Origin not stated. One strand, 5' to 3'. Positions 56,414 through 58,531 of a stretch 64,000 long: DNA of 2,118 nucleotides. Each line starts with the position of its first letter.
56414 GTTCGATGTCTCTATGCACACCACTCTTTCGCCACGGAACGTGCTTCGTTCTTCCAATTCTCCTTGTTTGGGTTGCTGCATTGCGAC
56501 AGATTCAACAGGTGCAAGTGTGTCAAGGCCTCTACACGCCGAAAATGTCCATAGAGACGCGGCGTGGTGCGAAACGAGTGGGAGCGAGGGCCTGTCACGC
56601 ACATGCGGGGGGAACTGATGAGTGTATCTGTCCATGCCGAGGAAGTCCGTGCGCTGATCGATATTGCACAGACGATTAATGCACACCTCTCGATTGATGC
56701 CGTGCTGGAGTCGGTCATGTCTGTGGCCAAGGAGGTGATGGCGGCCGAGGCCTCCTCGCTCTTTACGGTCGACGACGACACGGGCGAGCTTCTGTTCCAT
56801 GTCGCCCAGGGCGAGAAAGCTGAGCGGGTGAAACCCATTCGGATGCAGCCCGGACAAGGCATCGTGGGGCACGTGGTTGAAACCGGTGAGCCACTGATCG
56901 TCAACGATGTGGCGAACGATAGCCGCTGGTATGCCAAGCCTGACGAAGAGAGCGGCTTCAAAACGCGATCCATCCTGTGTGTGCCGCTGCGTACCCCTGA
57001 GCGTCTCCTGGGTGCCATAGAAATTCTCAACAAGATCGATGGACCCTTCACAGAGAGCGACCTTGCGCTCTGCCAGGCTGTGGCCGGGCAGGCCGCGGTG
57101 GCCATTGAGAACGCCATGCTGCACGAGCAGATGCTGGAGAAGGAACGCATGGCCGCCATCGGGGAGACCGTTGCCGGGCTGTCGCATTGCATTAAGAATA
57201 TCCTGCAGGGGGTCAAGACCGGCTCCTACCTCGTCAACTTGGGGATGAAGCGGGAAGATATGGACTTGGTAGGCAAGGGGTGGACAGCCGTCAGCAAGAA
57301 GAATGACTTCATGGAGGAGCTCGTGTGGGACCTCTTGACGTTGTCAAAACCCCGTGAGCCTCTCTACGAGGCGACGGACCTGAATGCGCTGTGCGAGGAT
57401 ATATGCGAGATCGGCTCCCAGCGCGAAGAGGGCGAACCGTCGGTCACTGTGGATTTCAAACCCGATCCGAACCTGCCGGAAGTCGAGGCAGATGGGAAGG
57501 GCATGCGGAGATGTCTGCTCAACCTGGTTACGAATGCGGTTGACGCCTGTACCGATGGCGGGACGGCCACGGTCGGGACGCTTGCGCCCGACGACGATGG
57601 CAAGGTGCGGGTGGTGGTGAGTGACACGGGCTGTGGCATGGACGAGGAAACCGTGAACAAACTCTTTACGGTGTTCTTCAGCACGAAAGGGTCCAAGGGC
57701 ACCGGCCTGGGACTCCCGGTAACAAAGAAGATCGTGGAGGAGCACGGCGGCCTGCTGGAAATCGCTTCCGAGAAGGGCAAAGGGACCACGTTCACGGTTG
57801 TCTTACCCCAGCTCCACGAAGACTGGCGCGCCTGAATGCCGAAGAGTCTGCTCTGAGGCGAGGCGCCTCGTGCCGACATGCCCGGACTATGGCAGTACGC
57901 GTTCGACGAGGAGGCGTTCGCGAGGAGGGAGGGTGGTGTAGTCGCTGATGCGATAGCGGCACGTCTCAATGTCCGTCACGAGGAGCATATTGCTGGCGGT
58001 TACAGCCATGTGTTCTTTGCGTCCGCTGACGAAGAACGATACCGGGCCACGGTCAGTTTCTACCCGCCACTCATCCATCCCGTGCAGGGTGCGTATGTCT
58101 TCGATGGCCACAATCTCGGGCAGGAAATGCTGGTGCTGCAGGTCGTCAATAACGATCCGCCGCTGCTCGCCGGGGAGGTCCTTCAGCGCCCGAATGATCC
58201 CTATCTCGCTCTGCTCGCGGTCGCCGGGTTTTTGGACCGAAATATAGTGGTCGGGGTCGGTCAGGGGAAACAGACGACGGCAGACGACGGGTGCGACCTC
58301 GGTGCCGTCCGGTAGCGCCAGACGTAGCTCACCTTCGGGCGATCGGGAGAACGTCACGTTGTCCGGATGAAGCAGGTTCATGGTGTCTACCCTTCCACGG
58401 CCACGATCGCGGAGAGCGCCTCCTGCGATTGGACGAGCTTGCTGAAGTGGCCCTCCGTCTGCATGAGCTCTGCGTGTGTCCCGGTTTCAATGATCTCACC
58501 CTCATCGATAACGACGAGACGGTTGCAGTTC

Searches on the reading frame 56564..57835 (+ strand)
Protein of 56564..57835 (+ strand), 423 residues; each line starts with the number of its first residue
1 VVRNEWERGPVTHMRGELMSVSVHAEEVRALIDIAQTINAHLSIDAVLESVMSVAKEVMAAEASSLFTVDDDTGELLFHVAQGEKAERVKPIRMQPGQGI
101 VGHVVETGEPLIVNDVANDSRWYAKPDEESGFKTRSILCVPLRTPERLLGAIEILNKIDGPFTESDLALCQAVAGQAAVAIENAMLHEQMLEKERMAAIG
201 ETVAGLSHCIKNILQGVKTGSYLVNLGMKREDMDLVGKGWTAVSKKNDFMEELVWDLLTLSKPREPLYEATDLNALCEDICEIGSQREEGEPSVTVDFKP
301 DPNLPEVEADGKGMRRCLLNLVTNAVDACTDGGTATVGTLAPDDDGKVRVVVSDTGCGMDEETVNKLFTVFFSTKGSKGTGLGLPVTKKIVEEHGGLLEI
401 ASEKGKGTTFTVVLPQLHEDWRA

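Call 6: search_protein_families(library=pfam, proteins=[window:56564-57835:+], max_evalue=0.01)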
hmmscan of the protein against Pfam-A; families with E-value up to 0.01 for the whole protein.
window:56564-57835:+ (423 aa): 6 families
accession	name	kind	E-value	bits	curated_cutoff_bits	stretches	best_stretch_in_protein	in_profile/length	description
PF02518.31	HATPase_c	-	1.5e-26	93.4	26.4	1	310-416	2-109/111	Histidine kinase-, DNA gyrase B-, and HSP90-like ATPase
PF13185.12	GAF_2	-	3e-24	86.2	28.6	1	42-182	2-136/136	GAF domain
PF01590.32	GAF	-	3.9e-23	82.9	22.4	1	44-181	2-133/133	GAF domain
PF13492.12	GAF_3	-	6.3e-15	56.2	27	1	43-183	1-129/129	GAF domain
PF13589.12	HATPase_c_3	-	0.00095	19.6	25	0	316-377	5-63/137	Histidine kinase-, DNA gyrase B-, and HSP90-like ATPase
PF13581.12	HATPase_c_2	-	0.0014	19.1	27.4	1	321-412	39-125/127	Histidine kinase-like ATPase domain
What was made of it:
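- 56564..57835 (+): GAF-histidine kinase gene flanking the locus; its presence varies among relatives. Pfam GAF + HATPase_c (call 6).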

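Call 19: find_related_loci(query=window:56564-57835:+, collection=metagenome_contigs, flank=10000)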
Query window:56564-57835:+ (423 aa) in metagenome_contigs; peptide patterns used: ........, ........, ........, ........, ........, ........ (x = any residue, [..] = any of these).
56 stretches matched a pattern; 15 encode a relative of the query (tblastn E <= 1e-3); 15 distinct loci.
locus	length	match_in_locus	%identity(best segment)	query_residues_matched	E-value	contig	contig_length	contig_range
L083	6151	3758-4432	36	188-416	3e-34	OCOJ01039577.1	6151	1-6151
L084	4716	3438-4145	31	182-423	4e-30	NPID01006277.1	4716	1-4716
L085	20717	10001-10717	29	187-416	5e-24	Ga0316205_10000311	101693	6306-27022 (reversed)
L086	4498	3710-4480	27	167-415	1e-19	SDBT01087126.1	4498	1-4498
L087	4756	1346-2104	28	173-417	5e-19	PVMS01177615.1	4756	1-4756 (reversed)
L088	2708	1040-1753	29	186-415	9e-19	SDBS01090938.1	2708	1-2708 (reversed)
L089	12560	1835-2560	28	186-419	1e-18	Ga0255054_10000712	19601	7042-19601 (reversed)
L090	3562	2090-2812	28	186-418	3e-18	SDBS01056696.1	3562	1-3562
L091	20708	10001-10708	31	182-423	5e-30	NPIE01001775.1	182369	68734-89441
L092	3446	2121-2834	28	186-415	4e-18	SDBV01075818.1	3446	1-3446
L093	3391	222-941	27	186-417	6e-17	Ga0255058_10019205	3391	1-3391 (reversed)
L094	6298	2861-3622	26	173-418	4e-16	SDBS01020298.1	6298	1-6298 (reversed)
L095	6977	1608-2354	28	189-419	4e-15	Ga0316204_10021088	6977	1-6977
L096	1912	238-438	51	354-420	3e-14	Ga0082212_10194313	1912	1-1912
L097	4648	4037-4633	26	186-375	4e-10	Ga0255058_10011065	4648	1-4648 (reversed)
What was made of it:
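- Tried and rejected: Metagenome scan with the histidine kinase (call 19).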

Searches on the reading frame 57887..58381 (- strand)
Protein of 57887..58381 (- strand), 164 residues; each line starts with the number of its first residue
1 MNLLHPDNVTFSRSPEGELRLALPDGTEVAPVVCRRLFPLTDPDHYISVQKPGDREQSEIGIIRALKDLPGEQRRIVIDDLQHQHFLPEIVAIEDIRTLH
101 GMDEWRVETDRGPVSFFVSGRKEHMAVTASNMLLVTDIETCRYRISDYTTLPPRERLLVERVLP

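Call 6: search_protein_families(library=pfam, proteins=[window:57887-58381:-], max_evalue=0.01)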
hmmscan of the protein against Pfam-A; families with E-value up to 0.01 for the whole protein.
window:57887-58381:- (164 aa): 1 family
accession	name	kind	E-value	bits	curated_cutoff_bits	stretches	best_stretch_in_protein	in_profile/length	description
PF08909.16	DUF1854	-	3.7e-29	101.7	26.8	1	32-161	4-129/130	Domain of unknown function (DUF1854)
